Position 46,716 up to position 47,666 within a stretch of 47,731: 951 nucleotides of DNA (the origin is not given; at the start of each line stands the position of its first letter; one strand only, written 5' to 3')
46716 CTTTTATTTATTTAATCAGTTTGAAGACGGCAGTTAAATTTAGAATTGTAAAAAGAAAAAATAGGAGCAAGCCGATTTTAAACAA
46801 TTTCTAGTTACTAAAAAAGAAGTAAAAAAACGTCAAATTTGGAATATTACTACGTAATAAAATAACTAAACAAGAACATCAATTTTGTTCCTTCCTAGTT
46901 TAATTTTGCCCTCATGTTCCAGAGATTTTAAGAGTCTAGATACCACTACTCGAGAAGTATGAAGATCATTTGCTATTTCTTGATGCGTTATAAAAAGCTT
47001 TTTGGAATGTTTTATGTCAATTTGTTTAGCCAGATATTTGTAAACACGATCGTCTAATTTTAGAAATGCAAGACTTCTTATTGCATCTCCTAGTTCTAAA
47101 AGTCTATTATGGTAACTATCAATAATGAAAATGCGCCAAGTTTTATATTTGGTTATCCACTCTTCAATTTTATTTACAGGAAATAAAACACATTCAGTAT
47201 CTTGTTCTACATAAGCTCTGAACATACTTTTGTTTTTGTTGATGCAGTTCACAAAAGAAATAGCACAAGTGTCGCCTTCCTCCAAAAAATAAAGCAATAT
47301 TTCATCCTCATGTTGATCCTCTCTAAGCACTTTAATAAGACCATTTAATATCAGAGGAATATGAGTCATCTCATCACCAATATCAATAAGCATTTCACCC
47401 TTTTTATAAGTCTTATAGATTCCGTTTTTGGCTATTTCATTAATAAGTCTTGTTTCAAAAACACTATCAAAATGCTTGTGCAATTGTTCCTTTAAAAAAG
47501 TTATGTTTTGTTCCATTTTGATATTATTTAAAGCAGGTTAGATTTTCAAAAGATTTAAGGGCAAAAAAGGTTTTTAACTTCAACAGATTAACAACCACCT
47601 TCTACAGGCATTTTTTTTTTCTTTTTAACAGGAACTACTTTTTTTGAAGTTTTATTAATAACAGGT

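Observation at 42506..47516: Crp/Fnr - anion porin - two exported tandem rhodaneses - Crp/Fnr: a candidate outer-membrane/periplasmic sulfane-sulfur (thiosulfate?) acquisition module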

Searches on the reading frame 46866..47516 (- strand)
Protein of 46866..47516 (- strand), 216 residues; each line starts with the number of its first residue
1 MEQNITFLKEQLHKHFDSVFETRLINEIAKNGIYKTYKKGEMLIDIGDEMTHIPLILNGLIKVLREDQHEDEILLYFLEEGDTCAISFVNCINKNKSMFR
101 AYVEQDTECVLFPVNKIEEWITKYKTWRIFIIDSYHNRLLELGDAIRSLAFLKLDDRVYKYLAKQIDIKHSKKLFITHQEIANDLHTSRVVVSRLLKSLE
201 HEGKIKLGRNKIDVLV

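Call 3: search_protein_families(library=pfam, proteins=[window:46866-47516:-], max_evalue=0.01)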
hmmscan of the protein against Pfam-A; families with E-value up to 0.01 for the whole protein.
window:46866-47516:- (216 aa): 4 families
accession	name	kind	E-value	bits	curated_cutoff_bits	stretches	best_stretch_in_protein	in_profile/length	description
PF13545.12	HTH_Crp_2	-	2.5e-09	37.4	27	1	157-214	2-61/70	Crp-like helix-turn-helix domain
PF00027.35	cNMP_binding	-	4.8e-09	36.5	27.5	1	35-123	2-88/89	Cyclic nucleotide-binding domain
PF00325.26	Crp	-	6.1e-05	23.1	21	1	176-203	3-30/32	Bacterial regulatory proteins, crp family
PF08279.18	HTH_11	-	0.0065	16.8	25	0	171-205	12-46/55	HTH domain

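Call 4: search_protein_families(library=ncbifam, proteins=[window:46866-47516:-], max_evalue=0.01)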
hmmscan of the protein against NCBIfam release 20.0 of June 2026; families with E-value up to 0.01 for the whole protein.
window:46866-47516:- (216 aa): 5 families
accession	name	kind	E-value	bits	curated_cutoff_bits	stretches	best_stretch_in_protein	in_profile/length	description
NF008732.0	PRK11753.1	equivalog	1e-14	54.5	266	1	25-207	16-203/214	cAMP-activated global transcriptional regulator CRP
TIGR03697.1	NtcA_cyano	equivalog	5.9e-09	36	244.95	1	46-214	7-182/193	global nitrogen regulator NtcA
NF053664.1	TransRegPtrACyano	equivalog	1.1e-06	28.1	300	1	52-211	29-186/196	Crp/Fnr family transcriptional regulator PtrA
NF041163.2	encap_f2b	equivalog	7e-06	25.4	400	1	18-118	81-180/450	family 2B encapsulin nanocompartment shell protein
NF008365.0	PRK11161.1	subfamily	0.008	15.5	228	0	35-206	50-225/250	fumarate/nitrate reduction transcriptional regulator Fnr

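Call 66: search_solved_structures(query=window:46866-47516:-, max_evalue=0.0001, show_alignments=2)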
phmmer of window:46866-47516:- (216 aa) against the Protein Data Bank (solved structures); distinct sequences matched with E-value up to 0.0001: 27.
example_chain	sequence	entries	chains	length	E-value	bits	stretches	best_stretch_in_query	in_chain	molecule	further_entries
3dv8_A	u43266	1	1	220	3.9e-14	56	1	28-215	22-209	transcriptional regulator, Crp/Fnr family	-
8h3v_X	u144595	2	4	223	2.2e-08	37.2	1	33-214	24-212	NtcA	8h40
3la2_A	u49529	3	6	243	2.9e-08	36.9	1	33-214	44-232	Global nitrogen regulator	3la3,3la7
6dt4_A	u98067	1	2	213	1.8e-07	34.3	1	37-206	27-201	Cyclic AMP receptor protein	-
3qop_A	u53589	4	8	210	2.3e-07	33.9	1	37-206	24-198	Catabolite gene activator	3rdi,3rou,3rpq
1hw5_A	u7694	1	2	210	2.8e-07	33.6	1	37-206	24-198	CATABOLITE GENE ACTIVATOR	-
4i01_A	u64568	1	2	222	5.1e-07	32.8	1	37-206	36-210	Catabolite gene activator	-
2oz6_A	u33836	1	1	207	5.8e-07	32.6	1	37-207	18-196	Virulence Factor Regulator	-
7ff9_A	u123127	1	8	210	6.1e-07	32.6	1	37-207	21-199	cAMP-activated global transcriptional regulator Vfr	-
7few_A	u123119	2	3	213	6.3e-07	32.5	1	37-207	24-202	cAMP-activated global transcriptional regulator Vfr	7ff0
7ff8_A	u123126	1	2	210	6.5e-07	32.5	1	37-207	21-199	cAMP-activated global transcriptional regulator Vfr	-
1ruo_A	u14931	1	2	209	8.2e-07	32.1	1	37-206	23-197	PROTEIN (CATABOLITE GENE ACTIVATOR PROTEIN (CAP))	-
4bh9_A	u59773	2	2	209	9.8e-07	31.9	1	37-206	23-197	cAMP-activated global transcriptional regulator CRP | CAMP RECEPTOR PROTEIN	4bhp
1o3q_A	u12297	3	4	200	1e-06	31.9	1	37-206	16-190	CATABOLITE GENE ACTIVATOR PROTEIN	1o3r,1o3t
1i5z_A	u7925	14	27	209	1.1e-06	31.7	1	37-206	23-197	CATABOLITE GENE ACTIVATOR PROTEIN | CATABOLITE GENE ACTIVATOR PROTEIN (CAP) | PROTEIN (CATABOLITE GENE ACTIVATOR PROTEIN (CAP))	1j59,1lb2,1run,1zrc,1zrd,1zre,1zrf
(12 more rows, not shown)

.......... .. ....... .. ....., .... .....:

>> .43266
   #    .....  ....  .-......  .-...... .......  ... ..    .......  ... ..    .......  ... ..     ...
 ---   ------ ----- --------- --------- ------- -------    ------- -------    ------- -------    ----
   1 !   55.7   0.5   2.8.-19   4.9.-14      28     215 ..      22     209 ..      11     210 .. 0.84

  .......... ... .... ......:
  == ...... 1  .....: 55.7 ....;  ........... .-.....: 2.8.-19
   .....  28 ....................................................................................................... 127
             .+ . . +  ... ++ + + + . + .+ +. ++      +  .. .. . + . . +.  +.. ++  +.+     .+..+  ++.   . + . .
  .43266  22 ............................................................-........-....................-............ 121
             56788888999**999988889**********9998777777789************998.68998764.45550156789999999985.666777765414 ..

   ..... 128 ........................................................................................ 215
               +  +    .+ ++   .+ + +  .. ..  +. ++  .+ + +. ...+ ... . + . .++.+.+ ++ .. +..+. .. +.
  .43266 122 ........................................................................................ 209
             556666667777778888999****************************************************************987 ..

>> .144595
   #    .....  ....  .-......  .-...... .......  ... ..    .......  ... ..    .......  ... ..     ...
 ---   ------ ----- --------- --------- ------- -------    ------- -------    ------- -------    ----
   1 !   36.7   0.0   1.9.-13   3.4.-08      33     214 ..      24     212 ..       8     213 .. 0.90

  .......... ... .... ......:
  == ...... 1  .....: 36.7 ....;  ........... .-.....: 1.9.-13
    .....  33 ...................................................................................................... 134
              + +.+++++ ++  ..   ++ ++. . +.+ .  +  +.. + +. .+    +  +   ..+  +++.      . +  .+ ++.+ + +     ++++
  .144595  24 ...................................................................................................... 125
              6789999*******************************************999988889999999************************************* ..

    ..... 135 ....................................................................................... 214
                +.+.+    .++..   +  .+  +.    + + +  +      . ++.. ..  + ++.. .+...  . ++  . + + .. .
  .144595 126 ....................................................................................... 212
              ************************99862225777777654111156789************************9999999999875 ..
